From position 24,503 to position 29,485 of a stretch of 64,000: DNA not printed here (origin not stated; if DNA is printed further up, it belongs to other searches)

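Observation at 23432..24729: Low-GC single-gene cargo inserted into the 3' end of a giant gene, bracketed by a 104-nt duplication of that gene end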

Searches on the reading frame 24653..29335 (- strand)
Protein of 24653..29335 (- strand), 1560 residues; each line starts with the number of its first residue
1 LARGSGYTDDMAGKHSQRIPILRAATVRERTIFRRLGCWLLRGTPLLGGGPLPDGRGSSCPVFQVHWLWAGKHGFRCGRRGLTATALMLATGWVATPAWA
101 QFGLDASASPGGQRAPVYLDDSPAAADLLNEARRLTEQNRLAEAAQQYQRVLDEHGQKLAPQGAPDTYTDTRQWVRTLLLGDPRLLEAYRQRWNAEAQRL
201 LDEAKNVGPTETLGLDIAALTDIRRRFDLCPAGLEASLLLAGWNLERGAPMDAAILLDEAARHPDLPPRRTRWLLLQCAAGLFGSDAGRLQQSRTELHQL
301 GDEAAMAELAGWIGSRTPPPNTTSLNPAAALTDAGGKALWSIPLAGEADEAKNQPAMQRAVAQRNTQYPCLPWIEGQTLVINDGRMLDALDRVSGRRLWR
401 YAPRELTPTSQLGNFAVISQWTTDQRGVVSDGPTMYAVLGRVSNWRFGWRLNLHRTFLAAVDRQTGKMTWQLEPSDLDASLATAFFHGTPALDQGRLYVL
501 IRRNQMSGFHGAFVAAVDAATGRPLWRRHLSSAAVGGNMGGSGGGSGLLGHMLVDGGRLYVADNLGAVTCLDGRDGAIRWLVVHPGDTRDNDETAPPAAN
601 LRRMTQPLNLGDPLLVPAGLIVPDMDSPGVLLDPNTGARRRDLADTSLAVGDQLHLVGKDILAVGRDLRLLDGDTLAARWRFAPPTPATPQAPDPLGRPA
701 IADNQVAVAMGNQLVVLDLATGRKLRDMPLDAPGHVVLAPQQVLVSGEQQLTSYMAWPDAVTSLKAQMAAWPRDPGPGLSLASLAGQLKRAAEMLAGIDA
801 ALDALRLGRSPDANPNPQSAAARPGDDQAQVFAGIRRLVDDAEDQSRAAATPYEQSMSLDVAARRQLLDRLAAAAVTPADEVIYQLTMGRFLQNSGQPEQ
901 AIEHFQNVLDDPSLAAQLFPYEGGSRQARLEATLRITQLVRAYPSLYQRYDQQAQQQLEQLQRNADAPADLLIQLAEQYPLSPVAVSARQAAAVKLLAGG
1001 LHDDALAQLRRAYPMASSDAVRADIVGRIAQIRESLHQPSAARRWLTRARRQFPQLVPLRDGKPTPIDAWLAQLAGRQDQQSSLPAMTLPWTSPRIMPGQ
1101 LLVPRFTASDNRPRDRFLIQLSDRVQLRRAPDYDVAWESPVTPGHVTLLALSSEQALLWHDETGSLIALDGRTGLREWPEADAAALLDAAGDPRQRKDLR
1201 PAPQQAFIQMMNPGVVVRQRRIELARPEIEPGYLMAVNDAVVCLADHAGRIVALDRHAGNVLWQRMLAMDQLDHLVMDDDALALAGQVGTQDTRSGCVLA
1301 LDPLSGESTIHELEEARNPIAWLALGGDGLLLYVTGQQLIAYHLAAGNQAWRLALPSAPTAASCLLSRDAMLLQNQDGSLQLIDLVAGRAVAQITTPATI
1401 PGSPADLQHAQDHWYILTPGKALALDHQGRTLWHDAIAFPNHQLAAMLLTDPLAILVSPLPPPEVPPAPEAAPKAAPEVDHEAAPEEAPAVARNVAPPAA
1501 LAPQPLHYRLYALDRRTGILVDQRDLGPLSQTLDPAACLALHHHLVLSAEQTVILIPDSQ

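Call 9: search_protein_families(library=pfam, proteins=[window:24653-29335:-], max_evalue=0.01)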
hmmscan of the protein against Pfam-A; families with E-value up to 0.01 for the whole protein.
window:24653-29335:- (1560 aa): 6 families
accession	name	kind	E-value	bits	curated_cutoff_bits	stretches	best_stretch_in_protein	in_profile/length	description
PF13360.13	PQQ_2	-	1.5e-33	116.8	27.6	4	458-640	5-141/233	Outer membrane protein assembly factor BamB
PF01011.28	PQQ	-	3.3e-06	26.6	26.7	0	470-529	31-84/595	Glucose/ethanol/alcohol dehydrogenase, beta-propeller domain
PF13570.13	Beta-prop_ACSF4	-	1.3e-05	25.2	133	1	1238-1434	18-209/329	Beta-alanine-activating enzyme, beta-propeller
PF23727.1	Beta-prop_FAM234A_B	-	0.00025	20.1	26.4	0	1242-1268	93-119/467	FAM234A/B beta-propeller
PF13424.12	TPR_12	-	0.0011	19.5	30.1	0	887-910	8-31/77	Tetratricopeptide repeat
PF07719.23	TPR_2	-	0.0028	18.1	27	0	887-909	6-28/34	Tetratricopeptide repeat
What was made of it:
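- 24653..29074 (-): Host gene: a 1,473-aa PQQ-like beta-propeller/TPR protein (BamB-like repeats). Its last 25 codons and stop lie in the right repeat copy. Pfam PQQ_2 E = 1.5e-33 plus weak TPR hits (call 9).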

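Call 11: search_protein_families(library=ncbifam, proteins=[window:24653-29335:-], max_evalue=0.01)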
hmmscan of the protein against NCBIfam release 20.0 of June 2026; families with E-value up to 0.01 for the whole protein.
window:24653-29335:- (1560 aa): 7 families
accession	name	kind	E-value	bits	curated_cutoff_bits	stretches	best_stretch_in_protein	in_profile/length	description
TIGR03300.1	assembly_YfgL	equivalog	2.8e-17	62.4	285.2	3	1235-1309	275-353/377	outer membrane protein assembly factor BamB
NF008351.0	PRK11138.1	equivalog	7.9e-11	41.1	423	2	1236-1354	66-187/394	outer membrane protein assembly factor BamB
TIGR03075.1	PQQ_enz_alc_DH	subfamily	3.5e-07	29.2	480.05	0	456-530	130-199/530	PQQ-dependent dehydrogenase, methanol/ethanol family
TIGR04528.1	acido_non_PQQ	subfamily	4.1e-06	25.8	650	0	1248-1344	400-493/493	acido-empty-quinoprotein group A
NF050114.1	Rv3212_fam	equivalog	4.2e-05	22.9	150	0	665-734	308-367/393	Rv3212 family protein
TIGR02795.1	tol_pal_ybgF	equivalog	0.00081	20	90.1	0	950-1055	5-108/119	tol-pal system protein YbgF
NF041516.1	PA2928_fam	subfamily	0.0042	16.5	70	1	509-579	66-124/376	PA2928 family protein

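Call 47: find_homologous_proteins(query=window:24656-29335:-, max_evalue=1e-10)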
Query window:24656-29335:- (1560 aa): 37 proteins with E <= 1e-10 among 8000 candidates.
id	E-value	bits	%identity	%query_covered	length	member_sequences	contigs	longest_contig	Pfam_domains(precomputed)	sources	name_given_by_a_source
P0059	0.0e+0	3289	100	94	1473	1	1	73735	PF01011.29,PF13360.14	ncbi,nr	ncbi:MAG: PQQ-binding-like beta-propeller repeat protein [Phycisphaeraceae bacterium]|nr:PQQ-binding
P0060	7.4e-244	831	37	95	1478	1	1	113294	PF01011.29,PF13360.14,PF13570.14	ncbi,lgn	-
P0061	1.1e-216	741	36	93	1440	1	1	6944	PF01011.29,PF13360.14,PF13570.14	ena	-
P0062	1.9e-208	714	34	88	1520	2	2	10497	PF01011.29,PF13360.14,PF13570.14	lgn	-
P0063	2.8e-208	713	34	93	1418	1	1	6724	PF01011.29,PF13360.14,PF13428.13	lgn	-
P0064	6.2e-208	712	35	92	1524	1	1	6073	PF01011.29,PF13360.14,PF13570.14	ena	-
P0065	1.7e-200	687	36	93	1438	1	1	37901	PF01011.29,PF14559.13,PF13360.14,PF13570.14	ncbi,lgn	-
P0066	1.4e-192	661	34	94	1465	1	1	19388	PF01011.29,PF13360.14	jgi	-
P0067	2.9e-185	637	33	92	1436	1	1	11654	PF01011.29,PF13360.14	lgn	-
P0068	8.9e-185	635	34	92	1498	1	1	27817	PF01011.29,PF13360.14,PF13570.14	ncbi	-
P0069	9.2e-183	628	34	93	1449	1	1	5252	PF01011.29,PF13360.14,PF13570.14,PF25293.2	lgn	-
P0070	2.5e-181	624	31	93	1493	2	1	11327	PF01011.29,PF13360.14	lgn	-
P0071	1.8e-177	611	38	69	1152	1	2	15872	PF01011.29,PF13360.14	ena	-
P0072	7.4e-144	499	32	83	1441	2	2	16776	PF01011.29,PF13360.14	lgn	-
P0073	1.2e-139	486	31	93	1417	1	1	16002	PF01011.29,PF13360.14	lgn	-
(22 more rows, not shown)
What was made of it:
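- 24653..29074 (-): Identical to the NCBI MAG protein P0059 (call 47).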

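Call 50: find_encoding_contigs(protein=P0060, flank=7000, max_places=2)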
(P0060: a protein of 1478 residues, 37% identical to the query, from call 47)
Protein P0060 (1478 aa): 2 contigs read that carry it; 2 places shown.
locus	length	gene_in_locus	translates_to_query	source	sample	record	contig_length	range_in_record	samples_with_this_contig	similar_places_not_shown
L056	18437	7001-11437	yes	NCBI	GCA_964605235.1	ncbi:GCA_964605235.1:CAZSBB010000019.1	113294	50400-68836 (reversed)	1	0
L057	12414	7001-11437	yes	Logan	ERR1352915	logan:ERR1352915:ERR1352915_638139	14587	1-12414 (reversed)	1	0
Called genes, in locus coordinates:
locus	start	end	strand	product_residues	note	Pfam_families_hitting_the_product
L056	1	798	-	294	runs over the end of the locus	PF01261:AP_endonuc_2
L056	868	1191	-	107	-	-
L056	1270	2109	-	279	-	PF01435:Peptidase_M48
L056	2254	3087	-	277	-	PF01925:TauE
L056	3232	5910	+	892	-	PF01624:MutS_I, PF05188:MutS_II, PF05192:MutS_III, PF05190:MutS_IV, PF00488:MutS_V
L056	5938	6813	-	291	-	-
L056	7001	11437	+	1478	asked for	PF01011:PQQ (faint), PF13360:PQQ_2, PF13570:Beta-prop_ACSF4 (faint), PF13360:PQQ_2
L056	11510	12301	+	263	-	PF00106:adh_short, PF08659:KR, PF13561:adh_short_C2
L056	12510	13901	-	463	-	PF02812:ELFV_dehydrog_N, PF00208:ELFV_dehydrog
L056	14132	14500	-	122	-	-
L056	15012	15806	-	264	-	PF01182:Glucosamine_iso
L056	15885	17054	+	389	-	PF00266:Aminotran_5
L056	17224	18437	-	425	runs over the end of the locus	PF04055:Radical_SAM, PF13353:Fer4_12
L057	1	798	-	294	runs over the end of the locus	PF01261:AP_endonuc_2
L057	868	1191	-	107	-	-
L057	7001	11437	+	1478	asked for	PF01011:PQQ (faint), PF13360:PQQ_2, PF13570:Beta-prop_ACSF4 (faint), PF13360:PQQ_2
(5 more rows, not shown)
